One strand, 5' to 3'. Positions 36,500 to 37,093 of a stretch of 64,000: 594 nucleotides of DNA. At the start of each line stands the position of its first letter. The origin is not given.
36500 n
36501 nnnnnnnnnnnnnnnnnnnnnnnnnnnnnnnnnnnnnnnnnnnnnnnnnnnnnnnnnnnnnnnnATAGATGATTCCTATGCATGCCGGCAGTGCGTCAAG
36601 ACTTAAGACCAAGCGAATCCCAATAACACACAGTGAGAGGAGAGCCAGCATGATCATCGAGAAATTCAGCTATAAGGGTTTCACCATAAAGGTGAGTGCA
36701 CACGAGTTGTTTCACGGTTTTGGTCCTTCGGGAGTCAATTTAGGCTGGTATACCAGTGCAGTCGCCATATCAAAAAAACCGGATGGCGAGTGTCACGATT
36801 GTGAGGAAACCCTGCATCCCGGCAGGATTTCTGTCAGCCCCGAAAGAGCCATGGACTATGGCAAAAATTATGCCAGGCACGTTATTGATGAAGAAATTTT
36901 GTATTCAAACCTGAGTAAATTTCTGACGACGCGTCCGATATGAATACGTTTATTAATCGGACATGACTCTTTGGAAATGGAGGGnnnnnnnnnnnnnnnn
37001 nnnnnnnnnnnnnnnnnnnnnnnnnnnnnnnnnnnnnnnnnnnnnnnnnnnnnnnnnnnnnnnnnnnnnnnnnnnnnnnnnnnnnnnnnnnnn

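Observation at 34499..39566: A four-member paralog family of ~90-110 aa proteins (P1-P4) that I cannot place in any known family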

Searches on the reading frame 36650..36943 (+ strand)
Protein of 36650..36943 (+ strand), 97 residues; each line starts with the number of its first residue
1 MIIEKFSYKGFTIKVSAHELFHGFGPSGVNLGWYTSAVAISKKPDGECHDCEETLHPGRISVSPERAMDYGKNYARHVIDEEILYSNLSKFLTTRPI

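Call 4: search_protein_families(library=pfam, proteins=[window:36650-36943:+], max_evalue=10)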
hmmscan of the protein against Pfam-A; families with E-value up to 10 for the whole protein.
window:36650-36943:+ (97 aa): 0 families

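Call 5: search_protein_families(library=ncbifam, proteins=[window:36650-36943:+], max_evalue=10)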
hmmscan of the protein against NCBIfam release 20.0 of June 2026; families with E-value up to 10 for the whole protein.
window:36650-36943:+ (97 aa): 1 family
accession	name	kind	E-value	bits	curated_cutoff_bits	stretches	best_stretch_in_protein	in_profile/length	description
NF046097.1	CV_2116_dom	domain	0.011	15.9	58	1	6-83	2-69/75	CV_2116 domain-containing protein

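Call 25: search_solved_structures(query=window:36650-36943:+, max_evalue=10, show_alignments=3)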
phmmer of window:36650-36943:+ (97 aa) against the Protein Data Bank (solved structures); distinct sequences matched with E-value up to 10: 1.
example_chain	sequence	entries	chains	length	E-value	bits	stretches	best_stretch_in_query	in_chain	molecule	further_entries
3d00_A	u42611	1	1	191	0.43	14.2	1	5-51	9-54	Tungsten formylmethanofuran dehydrogenase subunit E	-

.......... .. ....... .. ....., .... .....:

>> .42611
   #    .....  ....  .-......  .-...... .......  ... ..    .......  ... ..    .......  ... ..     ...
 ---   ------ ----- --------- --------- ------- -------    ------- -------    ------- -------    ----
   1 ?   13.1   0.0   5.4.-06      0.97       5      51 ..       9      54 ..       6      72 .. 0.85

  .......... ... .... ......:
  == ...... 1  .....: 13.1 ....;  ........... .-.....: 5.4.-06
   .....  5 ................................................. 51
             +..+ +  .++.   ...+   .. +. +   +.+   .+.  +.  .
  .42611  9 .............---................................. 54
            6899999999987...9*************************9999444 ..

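Call 46: search_dna_similar(query=window:36650-36943:+, collection=phages, mode=protein, max_evalue=10, max_rows=15)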
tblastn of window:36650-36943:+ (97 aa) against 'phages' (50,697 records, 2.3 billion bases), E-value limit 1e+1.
Records with a match: 5; places in all: 5; records where one place covers at least 80% of the query: 3.
Best place of each record, by identity: <60% 5.
By first word of the organism name: Burkholderia 3; Acinetobacter 2.
By host as written in the record: Burkholderia pseudomallei 1026b 2; Burkholderia pseudomallei BP82 1; Acinetobacter baumannii 1; Acinetobacter baumannii MRSN 423159 1.
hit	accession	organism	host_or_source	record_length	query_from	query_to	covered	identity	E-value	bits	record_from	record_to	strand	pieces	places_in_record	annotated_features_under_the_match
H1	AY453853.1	Burkholderia phage phi1026b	Burkholderia pseudomallei 1026b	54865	2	81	82%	26.5%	2e+0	32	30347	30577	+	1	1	gp37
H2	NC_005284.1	Burkholderia phage phi1026b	Burkholderia pseudomallei 1026b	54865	2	81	82%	26.5%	2e+0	32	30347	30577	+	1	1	gp37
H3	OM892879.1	Burkholderia phage PhiBP82.1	Burkholderia pseudomallei BP82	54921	2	81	82%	26.5%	2e+0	32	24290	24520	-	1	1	hypothetical protein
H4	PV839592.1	Acinetobacter phage fJoAci04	Acinetobacter baumannii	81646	43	76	35%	42.9%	8e-1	34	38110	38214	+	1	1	DksA-like zinc-finger protein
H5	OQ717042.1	Acinetobacter phage EAb13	Acinetobacter baumannii MRSN 423159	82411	43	76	35%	42.9%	8e-1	34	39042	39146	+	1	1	hypothetical protein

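Call 48: get_annotated_region(hit=H2, flank=4000)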
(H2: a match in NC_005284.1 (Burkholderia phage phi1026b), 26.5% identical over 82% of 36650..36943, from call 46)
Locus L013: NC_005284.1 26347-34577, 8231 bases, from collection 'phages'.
description: Bacteriophage phi1026b, complete genome.
organism: Burkholderia phage phi1026b (NCBI taxid 2881399)
taxonomy: Viruses; Duplodnaviria; Heunggongvirae; Uroviricota; Caudoviricetes; Stanholtvirus; Stanholtvirus sv1026b
host: Burkholderia pseudomallei 1026b; source: -; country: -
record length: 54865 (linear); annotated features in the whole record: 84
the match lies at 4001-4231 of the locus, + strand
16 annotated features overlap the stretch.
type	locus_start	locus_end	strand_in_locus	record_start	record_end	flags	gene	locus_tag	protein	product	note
CDS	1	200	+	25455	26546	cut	-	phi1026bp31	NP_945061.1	DUF3396 domain-containing protein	hypothetical protein; similar to NP_536387 and NP_249512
CDS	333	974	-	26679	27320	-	-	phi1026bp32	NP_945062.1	gp31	hypothetical protein; similar to NP_536388 and ZP_00033738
CDS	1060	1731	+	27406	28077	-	-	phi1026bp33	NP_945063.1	SOS response-associated peptidase family protein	similar to NP_536389, ZP_00022583 and NP_902096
misc_feature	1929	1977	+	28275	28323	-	-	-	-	-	attachment site attP; identical to 3' region of Burkholderia pseudomallei proline tRNA (UGG) gene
CDS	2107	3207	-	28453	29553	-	-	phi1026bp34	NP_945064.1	tyrosine-type recombinase/integrase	putative site-specific integrase; similar to NP_536390 and NP_888206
CDS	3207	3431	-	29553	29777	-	-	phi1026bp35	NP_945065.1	DUF4224 domain-containing protein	hypothetical protein; similar to NP_536391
CDS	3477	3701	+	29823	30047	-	-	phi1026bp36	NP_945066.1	gp35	hypothetical protein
CDS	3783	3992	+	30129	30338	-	-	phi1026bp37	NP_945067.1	gp36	hypothetical protein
CDS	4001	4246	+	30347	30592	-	-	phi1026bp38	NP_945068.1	gp37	hypothetical protein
CDS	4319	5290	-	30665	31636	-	-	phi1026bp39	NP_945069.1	Gp37/Gp68 family protein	similar to NP_536393, ZP_00032444 and GenBank Accession number AAP86073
CDS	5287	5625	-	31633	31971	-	-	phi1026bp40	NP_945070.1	gp39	hypothetical protein; similar to NP_536394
CDS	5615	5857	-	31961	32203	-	-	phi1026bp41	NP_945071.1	gp40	hypothetical protein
CDS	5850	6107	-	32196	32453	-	-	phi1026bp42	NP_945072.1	gp41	hypothetical protein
CDS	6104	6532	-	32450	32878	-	-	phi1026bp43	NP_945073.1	gp42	hypothetical protein; similar to NP_536394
CDS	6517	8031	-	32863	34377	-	-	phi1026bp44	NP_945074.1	gp43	hypothetical protein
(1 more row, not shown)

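Call 50: search_protein_families(library=ncbifam, proteins=[L013:4001-4243:+], max_evalue=10)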
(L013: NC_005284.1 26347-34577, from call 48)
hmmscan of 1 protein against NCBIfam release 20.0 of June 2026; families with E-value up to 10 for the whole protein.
L013:4001-4243:+ (81 aa): 0 families

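Call 51: search_protein_families(library=phrogs, proteins=[window:36650-36943:+, L013:4001-4243:+], max_evalue=1)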
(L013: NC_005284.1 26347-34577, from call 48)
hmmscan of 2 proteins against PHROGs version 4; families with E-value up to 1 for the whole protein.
window:36650-36943:+ (97 aa): 1 family
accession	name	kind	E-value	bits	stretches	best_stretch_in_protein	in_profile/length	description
phrog_27219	-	unknown function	0.06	14.2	1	3-82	2-78/80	-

L013:4001-4243:+ (81 aa): 1 family
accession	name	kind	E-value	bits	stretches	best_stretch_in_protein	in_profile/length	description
phrog_27219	-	unknown function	9.2e-52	173.8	1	1-80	1-80/80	-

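Call 52: search_protein_families(library=pfam, proteins=[L013:4001-4243:+], max_evalue=10)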
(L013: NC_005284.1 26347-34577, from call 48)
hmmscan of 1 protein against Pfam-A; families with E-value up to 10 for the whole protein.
L013:4001-4243:+ (81 aa): 0 families

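Call 57: search_solved_structures(query=A5, max_evalue=10, show_alignments=3)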
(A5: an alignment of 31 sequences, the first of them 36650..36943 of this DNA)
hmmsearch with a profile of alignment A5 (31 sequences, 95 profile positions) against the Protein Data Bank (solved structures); distinct sequences matched with E-value up to 10: 2.
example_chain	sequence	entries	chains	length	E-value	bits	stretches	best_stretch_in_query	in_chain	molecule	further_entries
7jtj_A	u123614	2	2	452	0.01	19.1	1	38-82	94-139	Irp2 protein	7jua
5w4t_C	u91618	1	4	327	0.12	15.7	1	10-51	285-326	Cadherin 23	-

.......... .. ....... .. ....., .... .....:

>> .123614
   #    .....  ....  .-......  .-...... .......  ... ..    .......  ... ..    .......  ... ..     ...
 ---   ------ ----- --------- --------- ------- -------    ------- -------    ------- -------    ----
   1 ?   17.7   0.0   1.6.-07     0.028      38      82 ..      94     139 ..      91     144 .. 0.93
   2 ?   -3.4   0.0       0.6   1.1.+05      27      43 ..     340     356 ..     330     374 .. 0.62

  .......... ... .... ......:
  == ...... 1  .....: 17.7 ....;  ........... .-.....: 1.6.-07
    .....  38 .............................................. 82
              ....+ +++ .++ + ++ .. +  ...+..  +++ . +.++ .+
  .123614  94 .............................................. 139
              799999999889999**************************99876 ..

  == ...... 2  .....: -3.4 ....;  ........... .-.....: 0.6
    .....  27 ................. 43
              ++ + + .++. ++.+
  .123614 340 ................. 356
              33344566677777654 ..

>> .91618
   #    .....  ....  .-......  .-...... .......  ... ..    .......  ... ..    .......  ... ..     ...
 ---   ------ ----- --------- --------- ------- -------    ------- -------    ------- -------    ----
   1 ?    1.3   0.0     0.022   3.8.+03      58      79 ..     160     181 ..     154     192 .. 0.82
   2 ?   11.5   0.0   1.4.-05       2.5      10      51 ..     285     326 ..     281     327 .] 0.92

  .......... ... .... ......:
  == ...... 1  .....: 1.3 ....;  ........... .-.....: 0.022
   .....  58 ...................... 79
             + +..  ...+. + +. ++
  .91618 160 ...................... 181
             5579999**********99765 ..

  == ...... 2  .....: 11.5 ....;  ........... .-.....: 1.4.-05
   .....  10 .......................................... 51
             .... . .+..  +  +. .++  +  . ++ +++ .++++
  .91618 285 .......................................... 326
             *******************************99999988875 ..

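Call 64: search_protein_families(library=padloc, proteins=[window:36650-36943:+, L013:4001-4243:+], max_evalue=1)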
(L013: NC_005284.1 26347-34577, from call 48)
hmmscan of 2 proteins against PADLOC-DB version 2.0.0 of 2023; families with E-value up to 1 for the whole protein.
window:36650-36943:+ (97 aa): 0 families

L013:4001-4243:+ (81 aa): 0 families

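Call 68: find_homologous_proteins(query=A5, max_evalue=10)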
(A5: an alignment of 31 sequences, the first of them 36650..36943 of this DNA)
Query A5 (31 sequences) (97 aa, profile of the alignment): 22 proteins with E <= 10 among 1032 candidates.
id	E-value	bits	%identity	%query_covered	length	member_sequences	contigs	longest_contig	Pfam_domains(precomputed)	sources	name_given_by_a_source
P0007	3.7e-31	125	84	100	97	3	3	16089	-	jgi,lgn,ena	-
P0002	1.6e-30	123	100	100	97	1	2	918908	-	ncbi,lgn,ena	-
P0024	2.0e-30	122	57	100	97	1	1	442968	-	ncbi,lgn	ncbi:MAG: hypothetical protein WBR15_02340 [Gammaproteobacteria bacterium]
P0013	2.8e-30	122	79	100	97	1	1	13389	-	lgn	-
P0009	7.3e-30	121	84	100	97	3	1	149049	-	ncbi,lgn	ncbi:MAG: hypothetical protein WBR29_09770 [Gammaproteobacteria bacterium]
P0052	1.6e-25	107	23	81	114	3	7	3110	-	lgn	-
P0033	3.0e-25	106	26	80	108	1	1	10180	-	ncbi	-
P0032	6.7e-25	105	27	81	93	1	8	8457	-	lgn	-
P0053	3.4e-23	99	23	80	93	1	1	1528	-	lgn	-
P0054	3.8e-23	99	23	81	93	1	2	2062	-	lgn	-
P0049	5.2e-18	83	26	81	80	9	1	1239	-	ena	-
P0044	7.0e-18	82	25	80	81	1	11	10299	-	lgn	-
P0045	9.3e-18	82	26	81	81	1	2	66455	-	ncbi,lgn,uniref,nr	ncbi:hypothetical protein [Burkholderia thailandensis]|uniref:hypothetical protein n=1 Tax=Burkholde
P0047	2.2e-17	81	26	81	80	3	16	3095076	-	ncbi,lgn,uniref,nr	ncbi:hypothetical protein [Burkholderia thailandensis]|uniref:Hydrogenase maturation factor n=1 Tax=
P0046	6.0e-17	79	25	76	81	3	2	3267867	-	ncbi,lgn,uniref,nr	ncbi:hypothetical protein [Burkholderia pseudomallei]|uniref:hypothetical protein n=1 Tax=Burkholder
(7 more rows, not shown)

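Call 92: find_related_loci(query=A5, collection=viral_contigs, flank=4000)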
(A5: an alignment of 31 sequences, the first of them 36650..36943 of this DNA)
Query A5 (97 aa) in viral_contigs; peptide patterns used: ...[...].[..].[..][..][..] (x = any residue, [..] = any of these).
97 stretches matched a pattern; 6 encode a relative of the query (tblastn E <= 1e-3); 6 distinct loci.
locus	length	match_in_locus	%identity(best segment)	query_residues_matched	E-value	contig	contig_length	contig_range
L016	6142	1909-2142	29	1-81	2e-7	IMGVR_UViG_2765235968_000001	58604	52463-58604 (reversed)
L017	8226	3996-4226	27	2-81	3e-5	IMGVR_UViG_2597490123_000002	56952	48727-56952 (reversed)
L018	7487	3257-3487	27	2-81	5e-5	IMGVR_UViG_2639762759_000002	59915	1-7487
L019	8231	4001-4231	27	2-81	5e-5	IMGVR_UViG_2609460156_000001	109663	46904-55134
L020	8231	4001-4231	27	2-81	5e-5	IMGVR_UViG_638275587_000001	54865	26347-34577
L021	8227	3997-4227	27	2-81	5e-5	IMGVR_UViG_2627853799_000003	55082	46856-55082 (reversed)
